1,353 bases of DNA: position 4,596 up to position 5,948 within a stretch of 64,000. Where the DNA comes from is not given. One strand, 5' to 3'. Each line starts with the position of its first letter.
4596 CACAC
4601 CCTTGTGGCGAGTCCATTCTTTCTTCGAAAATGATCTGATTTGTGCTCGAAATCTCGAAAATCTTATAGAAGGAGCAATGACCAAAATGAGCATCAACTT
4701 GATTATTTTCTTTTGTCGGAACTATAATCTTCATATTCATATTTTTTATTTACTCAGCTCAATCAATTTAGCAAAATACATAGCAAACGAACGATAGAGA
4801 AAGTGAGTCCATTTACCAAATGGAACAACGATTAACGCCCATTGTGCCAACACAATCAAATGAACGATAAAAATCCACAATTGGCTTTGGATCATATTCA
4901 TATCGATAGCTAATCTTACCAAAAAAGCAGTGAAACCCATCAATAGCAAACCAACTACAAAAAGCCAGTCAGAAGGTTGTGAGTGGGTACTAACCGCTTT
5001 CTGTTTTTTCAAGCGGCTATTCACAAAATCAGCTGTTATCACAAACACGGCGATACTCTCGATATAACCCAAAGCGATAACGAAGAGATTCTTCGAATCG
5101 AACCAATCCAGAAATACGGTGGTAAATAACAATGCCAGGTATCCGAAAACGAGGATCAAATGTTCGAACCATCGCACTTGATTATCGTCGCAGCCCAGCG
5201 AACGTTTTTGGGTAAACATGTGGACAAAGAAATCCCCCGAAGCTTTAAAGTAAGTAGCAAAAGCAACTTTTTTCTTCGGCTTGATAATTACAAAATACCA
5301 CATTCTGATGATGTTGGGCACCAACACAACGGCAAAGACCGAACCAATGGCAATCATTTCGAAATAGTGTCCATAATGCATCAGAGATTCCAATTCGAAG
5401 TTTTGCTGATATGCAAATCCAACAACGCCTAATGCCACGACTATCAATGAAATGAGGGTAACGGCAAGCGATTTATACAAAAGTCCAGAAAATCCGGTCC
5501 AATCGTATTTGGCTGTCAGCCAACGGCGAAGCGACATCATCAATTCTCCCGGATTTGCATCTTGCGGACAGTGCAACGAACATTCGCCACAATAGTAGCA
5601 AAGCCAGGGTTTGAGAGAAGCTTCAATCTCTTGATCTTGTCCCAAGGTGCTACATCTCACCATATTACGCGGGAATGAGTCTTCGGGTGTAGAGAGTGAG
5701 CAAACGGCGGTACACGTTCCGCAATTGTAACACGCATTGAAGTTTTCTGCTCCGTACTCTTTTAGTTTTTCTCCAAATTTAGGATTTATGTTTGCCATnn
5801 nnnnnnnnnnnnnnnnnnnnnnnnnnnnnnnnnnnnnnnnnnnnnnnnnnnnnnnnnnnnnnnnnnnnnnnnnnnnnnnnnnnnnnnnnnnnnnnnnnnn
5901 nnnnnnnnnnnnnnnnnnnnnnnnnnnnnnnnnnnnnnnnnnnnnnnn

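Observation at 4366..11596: Candidate undescribed redox operon: DsrE2-TusA-MvhD*-HdrA-HdrA-wHTH-QmoC-NifX in a fermentative Bacteroidales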

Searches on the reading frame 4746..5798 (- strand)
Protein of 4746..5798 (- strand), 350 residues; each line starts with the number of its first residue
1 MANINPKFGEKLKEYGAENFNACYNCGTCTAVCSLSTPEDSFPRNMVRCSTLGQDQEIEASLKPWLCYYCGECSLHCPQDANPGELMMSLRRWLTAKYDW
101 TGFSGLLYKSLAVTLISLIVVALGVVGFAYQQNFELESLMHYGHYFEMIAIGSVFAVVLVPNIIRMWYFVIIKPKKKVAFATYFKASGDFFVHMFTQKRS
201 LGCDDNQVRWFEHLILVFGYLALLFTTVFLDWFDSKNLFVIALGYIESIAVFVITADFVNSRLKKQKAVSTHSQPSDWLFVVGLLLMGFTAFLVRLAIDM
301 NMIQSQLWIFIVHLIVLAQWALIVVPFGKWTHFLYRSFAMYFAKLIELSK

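Call 3: search_protein_families(library=pfam, proteins=[window:4746-5798:-], max_evalue=0.01)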
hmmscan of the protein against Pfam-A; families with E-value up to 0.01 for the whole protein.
window:4746-5798:- (350 aa): 8 families
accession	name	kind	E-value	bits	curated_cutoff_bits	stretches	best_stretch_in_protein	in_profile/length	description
PF13187.11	Fer4_9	-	1.2e-07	32.1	27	1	22-81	1-51/52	4Fe-4S dicluster domain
PF12838.12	Fer4_7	-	5.1e-06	27.3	27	1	23-81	2-52/52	4Fe-4S dicluster domain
PF13183.11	Fer4_8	-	4.6e-05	24.3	27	1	21-80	3-67/68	4Fe-4S dicluster domain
PF13534.11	Fer4_17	-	0.0001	23.2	22.2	1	22-81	1-60/61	4Fe-4S dicluster domain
PF25160.1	LdpA_Fe-S-bd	-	0.0004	20.5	27.6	0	21-35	26-40/49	LdpA Fe-S cluster-binding domain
PF13484.11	Fer4_16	-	0.00065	20.9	30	0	13-34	43-64/66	4Fe-4S double cluster binding domain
PF13237.11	Fer4_10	-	0.00071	19.9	25.5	1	19-78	5-53/53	4Fe-4S dicluster domain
PF00037.32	Fer4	-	0.0032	17.7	21.1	0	66-81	7-22/24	4Fe-4S binding domain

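Call 4: search_protein_families(library=ncbifam, proteins=[window:4746-5798:-], max_evalue=0.01)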
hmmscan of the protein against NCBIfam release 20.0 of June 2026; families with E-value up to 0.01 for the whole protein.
window:4746-5798:- (350 aa): 12 families
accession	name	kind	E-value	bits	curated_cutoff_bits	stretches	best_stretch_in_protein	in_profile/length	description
NF038018.1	qmoC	equivalog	1.6e-42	146.3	300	1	7-342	4-360/360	quinone-interacting membrane-bound oxidoreductase complex subunit QmoC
TIGR03290.1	CoB_CoM_SS_C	equivalog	5.2e-11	42.7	160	1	21-93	2-74/144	CoB--CoM heterodisulfide reductase subunit C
NF041779.1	hetero_SS_HdrC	equivalog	3.6e-10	39.6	350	1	21-92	31-101/198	ferredoxin:CoB-CoM heterodisulfide reductase subunit HdrC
NF041890.1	hdrC_Methbact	equivalog_domain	1.3e-09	37.9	270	1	10-91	18-98/192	ferredoxin:CoB-CoM heterodisulfide reductase subunit HdrC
NF011607.0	PRK15033.1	subfamily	5e-06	25.7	524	1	66-341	68-372/389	tricarballylate utilization 4Fe-4S protein TcuB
NF008369.0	PRK11168.1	equivalog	6.4e-06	25.3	278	1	17-91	7-84/401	anaerobic glycerol-3-phosphate dehydrogenase subunit C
TIGR02512.1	FeFe_hydrog_A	subfamily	0.00026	20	405.95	1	19-81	5-66/375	[FeFe] hydrogenase, group A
NF042909.1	FMH_DH_FwdF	exception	0.00074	18.7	375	1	21-81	257-310/336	tungsten-dependent formylmethanofuran dehydrogenase subunit FwdF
NF040763.1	FeFe_hydrog_A6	exception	0.0023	16.4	765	1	19-81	143-204/571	NADH-dependent [FeFe] hydrogenase, group A6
TIGR03379.1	glycerol3P_GlpC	equivalog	0.0029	16.4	279.9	1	18-92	2-79/397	anaerobic glycerol-3-phosphate dehydrogenase subunit GlpC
TIGR01945.1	rnfC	subfamily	0.0055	15.3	245.95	1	13-80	355-417/435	RnfABCDGE type electron transport complex subunit C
NF005503.0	PRK07118.1-2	equivalog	0.0067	15.7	252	0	21-81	167-228/292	RnfABCDGE type electron transport complex subunit B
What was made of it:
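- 4746..5798 (-): QmoC-like membrane anchor (350 aa): N-terminal HdrC-like 2x[4Fe-4S] domain plus about six transmembrane helices. Conserved His193, His213, His313 and His332 are candidate ligands of two haems b. NCBIfam qmoC matches full length, 146 bits, below the cut-off of 300 (call 4).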

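Call 8: find_encoding_contigs(protein=window:4746-5798:-, flank=10000, max_places=10)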
Protein window:4746-5798:- (350 aa): no gene with exactly this product is on record in the collection.

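Call 10: find_homologous_proteins(query=window:4746-5798:-, max_evalue=0.00001)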
Query window:4746-5798:- (350 aa): 3015 proteins with E <= 0.00001 among 8000 candidates; the best 120 are listed.
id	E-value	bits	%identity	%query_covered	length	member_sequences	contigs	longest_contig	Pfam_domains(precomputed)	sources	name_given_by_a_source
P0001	1.7e-237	805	100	100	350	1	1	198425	PF12838.13,PF13187.12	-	-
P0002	1.3e-200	684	82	100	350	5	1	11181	PF13187.12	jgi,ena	-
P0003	1.8e-181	621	73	100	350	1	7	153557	PF25160.2,PF13183.12,PF13187.12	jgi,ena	-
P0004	2.6e-181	621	72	100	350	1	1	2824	PF25160.2,PF13183.12,PF13187.12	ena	-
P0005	8.4e-181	619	72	100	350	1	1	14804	PF25160.2,PF13183.12,PF13187.12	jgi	jgi:ferredoxin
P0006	1.4e-180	618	73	100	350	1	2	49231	PF25160.2,PF13183.12,PF13187.12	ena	-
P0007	2.4e-180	618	73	99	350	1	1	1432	PF25160.2,PF13183.12,PF13187.12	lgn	-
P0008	1.2e-179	615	73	100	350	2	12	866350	PF12838.13,PF13534.12,PF13183.12,PF13187.12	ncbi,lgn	ncbi:hypothetical protein MASR1M74_16000 [Lentimicrobium sp.]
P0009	5.2e-179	613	73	99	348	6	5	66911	PF12838.13,PF13183.12,PF13187.12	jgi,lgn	-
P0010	6.0e-179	613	71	100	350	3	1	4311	PF25160.2,PF13183.12,PF13187.12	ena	-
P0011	1.1e-178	612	72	100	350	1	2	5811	PF25160.2,PF13237.12,PF13183.12,PF13187.12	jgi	jgi:quinone-modifying oxidoreductase subunit QmoC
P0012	4.0e-178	610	71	99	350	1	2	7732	PF25160.2,PF13183.12,PF13187.12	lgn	-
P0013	4.9e-178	610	71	100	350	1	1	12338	PF13534.12,PF25160.2,PF13237.12,PF13183.12,PF13187.12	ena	-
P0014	1.7e-177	608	72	99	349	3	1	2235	PF12838.13,PF13534.12,PF25160.2,PF13183.12,PF13187.12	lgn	-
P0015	2.4e-177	608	71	100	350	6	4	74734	PF25160.2,PF13187.12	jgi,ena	-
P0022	1.7e-176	605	72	99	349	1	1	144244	PF12838.13,PF13534.12,PF13237.12,PF13183.12,PF13187.12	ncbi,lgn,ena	-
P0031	5.0e-175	600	71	99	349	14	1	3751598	PF12838.13,PF13534.12,PF13237.12,PF13183.12,PF13187.12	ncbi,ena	-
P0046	2.2e-173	595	70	99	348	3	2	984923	PF12838.13,PF13237.12,PF13183.12,PF13187.12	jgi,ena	-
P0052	6.5e-173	593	70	99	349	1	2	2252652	PF12838.13,PF13534.12,PF13237.12,PF13183.12,PF13187.12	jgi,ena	-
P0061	2.1e-172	591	69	100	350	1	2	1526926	PF25160.2,PF13187.12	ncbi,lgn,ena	-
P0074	8.0e-171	586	70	99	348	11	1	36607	PF12838.13,PF13534.12,PF13183.12,PF13187.12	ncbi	-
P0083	7.4e-170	583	70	99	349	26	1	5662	PF25160.2,PF13183.12,PF13187.12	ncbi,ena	-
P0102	1.1e-168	579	69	99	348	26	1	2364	PF12838.13,PF13183.12,PF13187.12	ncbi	-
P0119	3.3e-167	574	69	100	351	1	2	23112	PF12838.13,PF13534.12,PF13237.12,PF13183.12,PF13187.12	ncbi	-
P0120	3.7e-167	574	68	99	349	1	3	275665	PF12838.13,PF13534.12,PF13183.12,PF13187.12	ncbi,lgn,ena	-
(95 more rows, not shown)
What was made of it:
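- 4746..5798 (-): More than 3000 homologues (call 10).
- JGI annotates homologues as 'QmoC' (call 10).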

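Call 12: find_related_loci(query=A1, collection=genome_contigs, flank=10000)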
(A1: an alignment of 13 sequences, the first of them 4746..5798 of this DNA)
Query A1 (350 aa) in genome_contigs; peptide patterns used: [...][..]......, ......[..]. (x = any residue, [..] = any of these).
497 stretches matched a pattern; 453 encode a relative of the query (tblastn E <= 1e-3); the best 80 are kept; 80 distinct loci.
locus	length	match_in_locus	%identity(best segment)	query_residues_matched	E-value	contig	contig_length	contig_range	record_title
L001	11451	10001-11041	72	1-347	0e+0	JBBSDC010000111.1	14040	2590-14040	MAG: Bacteroidales bacterium isolate metawrap_la6_60 metawrap_la6_60_K_90545_L_14040_cov_16.9240, whole genome shotgun s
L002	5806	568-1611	71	1-348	0e+0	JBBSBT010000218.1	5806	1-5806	MAG: Bacteroidales bacterium isolate La6_metabat2.179 La6_metabat2.179_K_1643975_L_5806_cov_78.2076, whole genome shotgu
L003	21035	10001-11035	71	1-345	5e-179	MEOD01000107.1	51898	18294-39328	MAG: Bacteroidetes bacterium GWF2_29_10 gwf2_scaffold_902, whole genome shotgun sequence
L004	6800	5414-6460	72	1-349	9e-180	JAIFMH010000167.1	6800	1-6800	MAG: Bacteroidetes bacterium isolate bin_3 scaffold_20671, whole genome shotgun sequence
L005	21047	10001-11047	69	1-349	3e-178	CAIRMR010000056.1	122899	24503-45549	MAG: uncultured Bacteroidales bacterium isolate Loclat_bin-01022 genome assembly, contig: bin-01022:056/223, whole genom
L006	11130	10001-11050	73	1-350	2e-177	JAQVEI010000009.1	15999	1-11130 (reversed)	MAG: Lentimicrobiaceae bacterium isolate STE_131 NODE_8465_length_15999_cov_2.612021_Sandtown_E, whole genome shotgun se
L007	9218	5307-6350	70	1-348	2e-177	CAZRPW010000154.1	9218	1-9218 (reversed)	MAG TPA_asm: uncultured Bacteroides sp. isolate binchicken_co42_498 genome assembly, contig: NODE_12923_length_9218_cov_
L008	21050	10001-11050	69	1-350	4e-177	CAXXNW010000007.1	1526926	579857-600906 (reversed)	MAG: Bacteroidales bacterium isolate e4d1c670-f166-4d5b-b7a9-33c3b2120191 genome assembly, contig: contig_7, whole genom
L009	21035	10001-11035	72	1-345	9e-177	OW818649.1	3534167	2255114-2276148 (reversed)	metagenome genome assembly, chromosome: 1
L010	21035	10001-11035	71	1-345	1e-176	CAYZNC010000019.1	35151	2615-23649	MAG TPA_asm: uncultured Bacteroidales bacterium isolate binchicken_co50_368 genome assembly, contig: NODE_1237_length_35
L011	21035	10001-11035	72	1-345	1e-176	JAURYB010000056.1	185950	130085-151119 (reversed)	MAG: Bacteroidales bacterium isolate E10_metabat.bin.71 E10_k141_337221, whole genome shotgun sequence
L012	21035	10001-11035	71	1-345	4e-176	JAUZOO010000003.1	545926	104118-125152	MAG: Bacteroidota bacterium isolate bin129(14d) IAGCJBLB_3, whole genome shotgun sequence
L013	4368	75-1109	70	1-345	0e+0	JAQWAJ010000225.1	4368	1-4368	MAG: Bacteroidales bacterium isolate STF2_194 NODE_77868_length_4368_cov_1.813252_Sandtown_F2, whole genome shotgun sequ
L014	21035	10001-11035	72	1-345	1e-175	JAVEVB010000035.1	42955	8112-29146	MAG: Lentimicrobium sp. isolate BF4_106 NODE_2514_length_42955_cov_9.918418_Biofilm4, whole genome shotgun sequence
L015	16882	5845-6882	69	1-346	2e-175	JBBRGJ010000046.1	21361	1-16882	MAG: Bacteroidales bacterium isolate Co_metawrap_2619 Cmw_2619_k141_4898460_length_21361_cov_27.9898, whole genome shotg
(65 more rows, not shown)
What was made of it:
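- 4746..5798 (-): 453 species genomes encode a relative (call 12).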

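Call 26: search_solved_structures(query=window:4746-5798:-, max_evalue=0.01, show_alignments=1)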
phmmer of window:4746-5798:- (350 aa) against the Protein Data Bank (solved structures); distinct sequences matched with E-value up to 0.01: 6.
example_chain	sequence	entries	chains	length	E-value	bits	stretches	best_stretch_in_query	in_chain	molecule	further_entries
7bkb_C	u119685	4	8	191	1.3e-12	51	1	2-92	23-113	CoB--CoM heterodisulfide reductase subunit C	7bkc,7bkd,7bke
8rvv_C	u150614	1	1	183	9.8e-11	44.7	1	2-87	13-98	H(2):CoB-CoM heterodisulfide,ferredoxin reductase subunit C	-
8rvu_c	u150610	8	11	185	1e-10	44.7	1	2-87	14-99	H(2):CoB-CoM heterodisulfide,ferredoxin reductase subunit C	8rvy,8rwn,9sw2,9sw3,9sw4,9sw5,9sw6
5odc_C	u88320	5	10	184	9e-09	38.3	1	19-96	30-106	Heterodisulfide reductase, subunit C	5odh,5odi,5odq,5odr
9sfi_E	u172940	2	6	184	9.6e-08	34.9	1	18-95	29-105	H(2)/formate:CoB-CoM heterodisulfide,ferredoxin reductase subunit C2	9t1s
8rja_F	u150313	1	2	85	0.005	19.4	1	21-81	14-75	NAD(P)H-quinone oxidoreductase subunit I, chloroplastic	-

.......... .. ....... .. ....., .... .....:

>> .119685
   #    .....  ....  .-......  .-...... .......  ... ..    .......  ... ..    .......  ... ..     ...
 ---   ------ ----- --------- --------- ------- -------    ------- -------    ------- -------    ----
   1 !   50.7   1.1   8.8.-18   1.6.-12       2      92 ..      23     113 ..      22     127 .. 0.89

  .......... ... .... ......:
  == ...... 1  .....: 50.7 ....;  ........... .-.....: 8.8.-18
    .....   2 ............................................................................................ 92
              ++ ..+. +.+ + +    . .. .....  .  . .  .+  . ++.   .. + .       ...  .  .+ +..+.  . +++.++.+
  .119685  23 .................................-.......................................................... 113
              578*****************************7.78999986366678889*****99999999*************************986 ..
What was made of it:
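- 4746..5798 (-): N-terminus resembles HdrC, 7BKB_C E = 1e-12 (call 26).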

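Call 35: search_protein_families(library=pfam, proteins=[L010:5007-7799:+, L010:7801-9999:+], max_evalue=0.001)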
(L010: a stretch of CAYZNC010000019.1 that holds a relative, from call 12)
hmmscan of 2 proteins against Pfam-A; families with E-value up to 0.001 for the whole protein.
L010:5007-7799:+ (930 aa): 18 families
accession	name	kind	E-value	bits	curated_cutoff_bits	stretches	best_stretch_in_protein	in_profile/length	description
PF07992.20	Pyr_redox_2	-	1.9e-47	162.5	26.1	3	255-548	2-291/291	Pyridine nucleotide-disulphide oxidoreductase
PF13738.12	Pyr_redox_3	-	3.5e-16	59.8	30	1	379-532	161-305/305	Pyridine nucleotide-disulphide oxidoreductase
PF14691.11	Fer4_20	-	4.2e-16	59.2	25.8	1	160-238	29-110/113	Dihydroprymidine dehydrogenase domain II, 4Fe-4S cluster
PF13450.12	NAD_binding_8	-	4.3e-15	56.2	21.9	2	258-291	1-34/68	NAD(P)-binding Rossmann-like domain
PF12831.13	FAD_oxidored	-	6.3e-14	52.5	27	2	11-48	1-38/416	FAD dependent oxidoreductase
PF01266.30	DAO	-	2.3e-12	47.6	27.9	1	255-290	1-37/353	FAD dependent oxidoreductase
PF00070.33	Pyr_redox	-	5.9e-12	46.4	22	1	384-458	1-79/82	Pyridine nucleotide-disulphide oxidoreductase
PF01946.23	Thi4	-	1.9e-10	40.9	26.2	2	254-290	18-55/235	Thi4 family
PF00890.30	FAD_binding_2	-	3.5e-10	40.1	20.4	2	256-294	2-40/414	FAD binding domain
PF01134.28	GIDA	-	1.2e-09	38.2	22.1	1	12-40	2-30/391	Glucose inhibited division protein A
PF13241.12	NAD_binding_7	-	9.8e-09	36.2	22.1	0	378-461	3-67/104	Putative NAD(P)-binding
PF03486.20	HI0933_like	-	2.2e-08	34.3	50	1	255-292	2-39/244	HI0933-like protein Rossmann domain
PF01262.27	AlaDh_PNT_C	-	3.3e-08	33.7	23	0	383-413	29-58/214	Alanine dehydrogenase/PNT, C-terminal domain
PF01593.30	Amino_oxidase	-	5.6e-06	26.3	19.8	1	264-290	2-28/443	Flavin containing amine oxidoreductase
PF00037.32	Fer4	-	0.00011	22.3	21.1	0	106-123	2-19/24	4Fe-4S binding domain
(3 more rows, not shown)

L010:7801-9999:+ (732 aa): 19 families
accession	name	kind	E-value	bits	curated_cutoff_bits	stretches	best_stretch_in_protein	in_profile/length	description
PF14697.11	Fer4_21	-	4.1e-11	43.3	35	1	570-626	1-58/59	4Fe-4S dicluster domain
PF00037.32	Fer4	-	1.5e-09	37.7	21.1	1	604-626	2-24/24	4Fe-4S binding domain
PF07992.20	Pyr_redox_2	-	7.2e-09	35.9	26.1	1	144-223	2-210/291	Pyridine nucleotide-disulphide oxidoreductase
PF12831.13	FAD_oxidored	-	8.5e-09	35.6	27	1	145-209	2-68/416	FAD dependent oxidoreductase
PF13484.11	Fer4_16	-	8.7e-08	33.3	30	0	610-641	2-32/66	4Fe-4S double cluster binding domain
PF12837.12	Fer4_6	-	3e-07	30.5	25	1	603-625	2-24/24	4Fe-4S binding domain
PF12838.12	Fer4_7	-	4.3e-07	30.7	27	1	576-624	1-52/52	4Fe-4S dicluster domain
PF12797.12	Fer4_2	-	3.2e-06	27.2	24.5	0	605-622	5-22/22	4Fe-4S binding domain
PF00070.33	Pyr_redox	-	4.8e-06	27.4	22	1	144-173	1-30/82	Pyridine nucleotide-disulphide oxidoreductase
PF25160.1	LdpA_Fe-S-bd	-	5e-06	26.6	27.6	1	583-630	9-48/49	LdpA Fe-S cluster-binding domain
PF00890.30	FAD_binding_2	-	5e-06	26.4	20.4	1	145-182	2-39/414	FAD binding domain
PF13450.12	NAD_binding_8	-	7.8e-06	26.5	21.9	1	147-185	1-39/68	NAD(P)-binding Rossmann-like domain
PF01266.30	DAO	-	1.4e-05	25.2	27.9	1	145-203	2-65/353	FAD dependent oxidoreductase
PF03486.20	HI0933_like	-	2e-05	24.6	50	0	144-178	2-36/244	HI0933-like protein Rossmann domain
PF13183.11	Fer4_8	-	3.4e-05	24.7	27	0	610-624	5-19/68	4Fe-4S dicluster domain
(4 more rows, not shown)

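Call 46: search_protein_representatives(protein=window:4746-5798:-)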
Query: 350 residues. Proteins with E-value up to 0.001 (for the whole library): 1819; up to 1e-10: 461; up to 1e-30: 117. The best 150 are listed.
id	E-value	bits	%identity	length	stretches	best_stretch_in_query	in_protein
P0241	4.6e-138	476.7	56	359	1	1-347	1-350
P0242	3.7e-115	401.4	65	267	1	87-346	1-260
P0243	1.4e-82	294.2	60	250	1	1-200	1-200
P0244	9.0e-70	252.1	38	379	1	4-347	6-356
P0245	3.8e-69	250.1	60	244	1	117-303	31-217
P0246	9.1e-69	248.8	40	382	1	1-347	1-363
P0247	2.4e-66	240.8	35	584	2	4-347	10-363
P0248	5.1e-66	239.8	61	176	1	98-270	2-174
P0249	1.5e-63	231.7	46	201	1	3-199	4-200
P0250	2.0e-63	231.3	40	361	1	3-344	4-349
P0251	2.2e-62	227.8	34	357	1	4-348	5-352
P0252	6.0e-61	223.1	39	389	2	3-128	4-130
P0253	1.3e-60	222.0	36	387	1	3-346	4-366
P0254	1.5e-59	218.5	38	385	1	4-345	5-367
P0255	1.8e-57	211.7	59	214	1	166-335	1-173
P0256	9.3e-56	206.0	31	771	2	3-347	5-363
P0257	2.5e-55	204.6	35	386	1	4-346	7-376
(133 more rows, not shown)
